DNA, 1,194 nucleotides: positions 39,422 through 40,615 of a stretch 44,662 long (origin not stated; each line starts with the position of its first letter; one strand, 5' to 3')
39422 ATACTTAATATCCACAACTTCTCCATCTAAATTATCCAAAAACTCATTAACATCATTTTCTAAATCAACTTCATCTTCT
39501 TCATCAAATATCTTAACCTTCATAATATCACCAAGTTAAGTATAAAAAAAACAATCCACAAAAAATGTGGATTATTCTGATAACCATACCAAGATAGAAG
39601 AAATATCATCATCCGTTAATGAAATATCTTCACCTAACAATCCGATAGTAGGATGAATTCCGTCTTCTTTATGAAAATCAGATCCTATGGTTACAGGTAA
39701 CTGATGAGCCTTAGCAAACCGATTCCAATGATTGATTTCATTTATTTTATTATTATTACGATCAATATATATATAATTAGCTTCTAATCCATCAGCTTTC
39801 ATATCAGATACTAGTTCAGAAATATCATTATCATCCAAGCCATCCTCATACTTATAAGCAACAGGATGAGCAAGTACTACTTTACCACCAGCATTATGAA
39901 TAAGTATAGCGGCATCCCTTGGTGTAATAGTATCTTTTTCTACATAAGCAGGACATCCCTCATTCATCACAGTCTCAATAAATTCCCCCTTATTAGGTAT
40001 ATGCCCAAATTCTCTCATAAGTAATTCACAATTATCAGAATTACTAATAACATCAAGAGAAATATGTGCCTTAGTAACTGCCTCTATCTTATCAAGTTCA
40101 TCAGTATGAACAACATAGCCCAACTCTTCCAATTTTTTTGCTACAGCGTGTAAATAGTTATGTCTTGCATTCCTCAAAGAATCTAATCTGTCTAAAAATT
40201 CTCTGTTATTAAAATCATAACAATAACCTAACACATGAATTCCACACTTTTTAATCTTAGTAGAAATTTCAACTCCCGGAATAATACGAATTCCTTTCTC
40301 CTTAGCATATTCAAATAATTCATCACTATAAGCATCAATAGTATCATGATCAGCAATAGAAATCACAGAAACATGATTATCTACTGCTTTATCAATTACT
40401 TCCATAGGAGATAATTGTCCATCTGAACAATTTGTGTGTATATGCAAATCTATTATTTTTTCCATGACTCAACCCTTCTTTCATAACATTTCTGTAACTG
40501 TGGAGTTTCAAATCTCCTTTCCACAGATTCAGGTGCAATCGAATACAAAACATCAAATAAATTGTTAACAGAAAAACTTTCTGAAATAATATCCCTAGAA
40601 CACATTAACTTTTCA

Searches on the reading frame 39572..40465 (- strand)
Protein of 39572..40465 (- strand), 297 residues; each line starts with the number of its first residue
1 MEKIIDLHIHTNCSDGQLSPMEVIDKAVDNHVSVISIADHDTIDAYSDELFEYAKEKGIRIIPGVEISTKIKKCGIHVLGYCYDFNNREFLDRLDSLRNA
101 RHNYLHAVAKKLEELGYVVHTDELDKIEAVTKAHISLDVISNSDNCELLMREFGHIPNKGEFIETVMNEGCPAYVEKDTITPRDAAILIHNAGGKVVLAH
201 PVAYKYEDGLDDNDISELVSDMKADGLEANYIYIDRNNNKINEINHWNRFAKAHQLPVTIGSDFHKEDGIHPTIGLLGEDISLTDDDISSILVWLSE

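Call 3: search_protein_families(library=pfam, proteins=[window:39572-40465:-], max_evalue=1)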
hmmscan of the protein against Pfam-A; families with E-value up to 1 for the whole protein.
window:39572-40465:- (297 aa): 4 families
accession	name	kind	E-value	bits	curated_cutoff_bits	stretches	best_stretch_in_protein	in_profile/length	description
PF02811.25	PHP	-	2.2e-10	41.6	26.4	1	6-140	1-111/164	PHP domain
PF06877.16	RraB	-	0.12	13.4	23.3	0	30-59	66-95/102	Regulator of ribonuclease activity B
PF21903.1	BDI_0842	-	0.14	13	27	1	28-67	26-66/89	Hypothetical protein BDI_0842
PF18152.6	DAHP_snth_FXD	-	0.15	12.3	27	0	99-121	8-30/67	DAHP synthase ferredoxin-like domain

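Call 4: search_protein_families(library=ncbifam, proteins=[window:39572-40465:-], max_evalue=1)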
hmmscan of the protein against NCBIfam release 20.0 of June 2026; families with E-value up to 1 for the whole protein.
window:39572-40465:- (297 aa): 15 families
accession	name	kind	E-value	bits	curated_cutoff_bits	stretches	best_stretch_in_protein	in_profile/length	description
NF041577.1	nside_bi_sphtase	equivalog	7.7e-41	140.1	400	1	4-276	3-261/276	3',5'-nucleoside bisphosphate phosphatase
NF047791.1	RNaseRnm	equivalog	3.8e-36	124.8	375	1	4-267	2-252/275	RNase RNM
NF038032.1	CehA_McbA_metalo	domain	8.4e-16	58.3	80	2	5-119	5-111/315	CehA/McbA family metallohydrolase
NF045780.1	TrlF_fam_ATP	equivalog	1.4e-12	47.3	350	1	6-271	9-240/944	TrlF family AAA-like ATPase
NF041661.1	Cycl_ph_dihydrol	equivalog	3.2e-12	46.4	500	1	6-275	1-254/259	phosphoribosyl 1,2-cyclic phosphate 1,2-diphosphodiesterase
TIGR01405.1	polC_Gram_pos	equivalog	9.6e-08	30.2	1043.45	1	2-69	102-170/1211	DNA polymerase III subunit alpha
NF001688.0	PRK00448.1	equivalog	1.6e-07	29.3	873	1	2-76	336-411/1445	PolC-type DNA polymerase III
NF004981.0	PRK06361.1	equivalog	2.2e-07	30.4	117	1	5-68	2-72/217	histidinol phosphate phosphatase domain-containing protein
TIGR01856.1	hisJ_fam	subfamily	3.6e-06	26.9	90.2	1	5-51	1-49/252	histidinol-phosphatase HisJ family protein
NF004225.0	PRK05672.1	subfamily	0.0022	16.1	939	1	5-96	7-100/1047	error-prone DNA polymerase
NF004086.0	PRK05588.1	equivalog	0.0058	16.7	321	1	5-52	2-49/255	histidinol phosphate phosphatase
NF006251.0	PRK08392.1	equivalog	0.0069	15.9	212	1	5-78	2-79/216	hypothetical protein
NF005596.0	PRK07328.1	subfamily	0.021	14.2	202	0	4-41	3-41/269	histidinol-phosphatase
NF006375.0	PRK08609.1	equivalog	0.035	12.7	426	1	6-42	338-374/571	DNA polymerase/3'-5' exonuclease PolX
NF045781.1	Spaf1101_AAA_ATP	equivalog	0.082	11.3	475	1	21-81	95-160/836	Spaf_1101 family AAA-like ATPase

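Call 47: search_solved_structures(query=window:39572-40465:-, max_evalue=0.001, show_alignments=2)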
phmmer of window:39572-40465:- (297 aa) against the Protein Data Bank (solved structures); distinct sequences matched with E-value up to 0.001: 5.
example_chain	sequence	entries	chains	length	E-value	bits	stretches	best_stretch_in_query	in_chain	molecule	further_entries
7ug9_A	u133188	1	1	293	1.4e-20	77.2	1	4-266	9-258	5'-3' exoribonuclease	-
9etk_A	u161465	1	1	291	1.2e-19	74.1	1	5-265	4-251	Metal-dependent phosphoesterases (PHP family)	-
2yb1_A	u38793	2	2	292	3e-18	69.6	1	5-267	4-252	AMIDOHYDROLASE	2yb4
3e0f_A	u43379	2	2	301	1.5e-14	57.4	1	6-288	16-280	Putative Metal-dependent Phosphoesterase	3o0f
2anu_A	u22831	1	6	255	0.00057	22.7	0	4-41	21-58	hypothetical protein TM0559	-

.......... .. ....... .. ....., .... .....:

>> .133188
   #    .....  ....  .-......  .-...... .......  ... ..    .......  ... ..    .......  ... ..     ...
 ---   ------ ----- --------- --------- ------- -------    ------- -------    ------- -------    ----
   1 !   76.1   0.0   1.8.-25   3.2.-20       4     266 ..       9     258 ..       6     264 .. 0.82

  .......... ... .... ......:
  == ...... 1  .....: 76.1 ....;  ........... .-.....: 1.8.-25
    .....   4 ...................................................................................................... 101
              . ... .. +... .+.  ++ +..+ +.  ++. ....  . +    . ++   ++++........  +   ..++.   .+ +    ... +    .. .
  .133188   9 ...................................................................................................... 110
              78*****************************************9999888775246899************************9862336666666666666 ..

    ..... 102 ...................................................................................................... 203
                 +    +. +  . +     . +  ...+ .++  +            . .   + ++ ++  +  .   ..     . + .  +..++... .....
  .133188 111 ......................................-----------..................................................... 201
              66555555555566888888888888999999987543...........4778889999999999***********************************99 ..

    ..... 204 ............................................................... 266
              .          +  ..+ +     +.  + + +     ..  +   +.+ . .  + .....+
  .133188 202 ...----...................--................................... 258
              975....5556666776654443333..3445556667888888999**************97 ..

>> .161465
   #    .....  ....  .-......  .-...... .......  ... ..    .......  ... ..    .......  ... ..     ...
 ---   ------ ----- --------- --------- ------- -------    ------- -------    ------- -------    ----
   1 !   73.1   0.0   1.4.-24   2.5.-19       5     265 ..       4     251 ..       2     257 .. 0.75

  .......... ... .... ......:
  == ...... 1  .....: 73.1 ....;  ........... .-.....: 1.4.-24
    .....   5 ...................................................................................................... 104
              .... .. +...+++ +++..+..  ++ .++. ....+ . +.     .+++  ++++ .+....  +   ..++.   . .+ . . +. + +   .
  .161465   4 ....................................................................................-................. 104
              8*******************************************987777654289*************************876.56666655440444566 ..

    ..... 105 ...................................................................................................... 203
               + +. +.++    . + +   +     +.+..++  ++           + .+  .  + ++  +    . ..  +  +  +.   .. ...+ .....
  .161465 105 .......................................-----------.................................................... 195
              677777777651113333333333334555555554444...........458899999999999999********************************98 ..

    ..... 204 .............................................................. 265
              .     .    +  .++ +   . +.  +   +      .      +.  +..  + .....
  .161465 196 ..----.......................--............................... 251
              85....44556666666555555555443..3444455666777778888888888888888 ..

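Call 52: list_cluster_members(proteins=[P0101, P0076, P0003, P0040, P0098, P0110, P0146, P0163, P0272, window:39572-40465:-])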
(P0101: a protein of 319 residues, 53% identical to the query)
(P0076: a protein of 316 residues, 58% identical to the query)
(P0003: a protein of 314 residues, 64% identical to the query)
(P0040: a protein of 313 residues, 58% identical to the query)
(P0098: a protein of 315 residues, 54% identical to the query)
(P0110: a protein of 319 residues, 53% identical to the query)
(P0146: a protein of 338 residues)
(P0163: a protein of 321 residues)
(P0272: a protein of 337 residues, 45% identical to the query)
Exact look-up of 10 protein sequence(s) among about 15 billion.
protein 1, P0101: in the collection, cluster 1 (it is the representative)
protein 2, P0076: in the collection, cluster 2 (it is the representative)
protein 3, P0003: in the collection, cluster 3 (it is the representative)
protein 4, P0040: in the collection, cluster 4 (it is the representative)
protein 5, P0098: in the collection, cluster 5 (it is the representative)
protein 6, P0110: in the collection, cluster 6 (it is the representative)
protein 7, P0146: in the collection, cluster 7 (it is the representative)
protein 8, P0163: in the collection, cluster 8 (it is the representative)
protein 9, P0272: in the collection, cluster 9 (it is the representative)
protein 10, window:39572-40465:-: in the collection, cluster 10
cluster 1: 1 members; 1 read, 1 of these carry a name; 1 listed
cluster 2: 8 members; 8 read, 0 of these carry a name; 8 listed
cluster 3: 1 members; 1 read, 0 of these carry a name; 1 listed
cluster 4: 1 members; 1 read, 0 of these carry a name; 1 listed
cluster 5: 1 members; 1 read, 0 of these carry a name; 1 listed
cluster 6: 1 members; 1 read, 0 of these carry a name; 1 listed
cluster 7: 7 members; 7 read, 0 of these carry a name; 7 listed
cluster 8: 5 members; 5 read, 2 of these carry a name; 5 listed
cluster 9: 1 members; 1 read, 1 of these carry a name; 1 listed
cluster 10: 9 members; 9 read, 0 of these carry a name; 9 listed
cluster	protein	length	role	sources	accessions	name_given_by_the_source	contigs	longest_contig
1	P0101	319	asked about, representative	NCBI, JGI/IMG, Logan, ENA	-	hypothetical protein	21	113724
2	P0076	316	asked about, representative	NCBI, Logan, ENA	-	-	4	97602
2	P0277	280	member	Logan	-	-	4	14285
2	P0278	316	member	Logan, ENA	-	-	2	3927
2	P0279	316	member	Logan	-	-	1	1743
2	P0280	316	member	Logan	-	-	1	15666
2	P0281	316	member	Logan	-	-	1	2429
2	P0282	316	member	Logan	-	-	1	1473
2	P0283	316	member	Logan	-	-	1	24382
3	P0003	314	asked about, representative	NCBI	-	-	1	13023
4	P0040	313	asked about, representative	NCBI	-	-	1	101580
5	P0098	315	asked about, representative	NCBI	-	-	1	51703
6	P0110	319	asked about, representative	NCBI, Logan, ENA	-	-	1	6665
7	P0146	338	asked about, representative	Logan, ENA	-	-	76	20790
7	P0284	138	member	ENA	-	-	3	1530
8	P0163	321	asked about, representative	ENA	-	-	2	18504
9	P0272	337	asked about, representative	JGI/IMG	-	hypothetical protein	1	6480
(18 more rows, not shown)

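Call 64: search_protein_families(library=padloc, proteins=[window:39572-40465:-], max_evalue=1)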
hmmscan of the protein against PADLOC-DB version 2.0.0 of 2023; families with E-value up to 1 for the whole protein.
window:39572-40465:- (297 aa): 1 family
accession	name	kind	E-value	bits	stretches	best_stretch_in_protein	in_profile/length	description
PDLC01406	Cas11a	-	0.0039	15.7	1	216-246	3-33/107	CAS-I-A; effector_SS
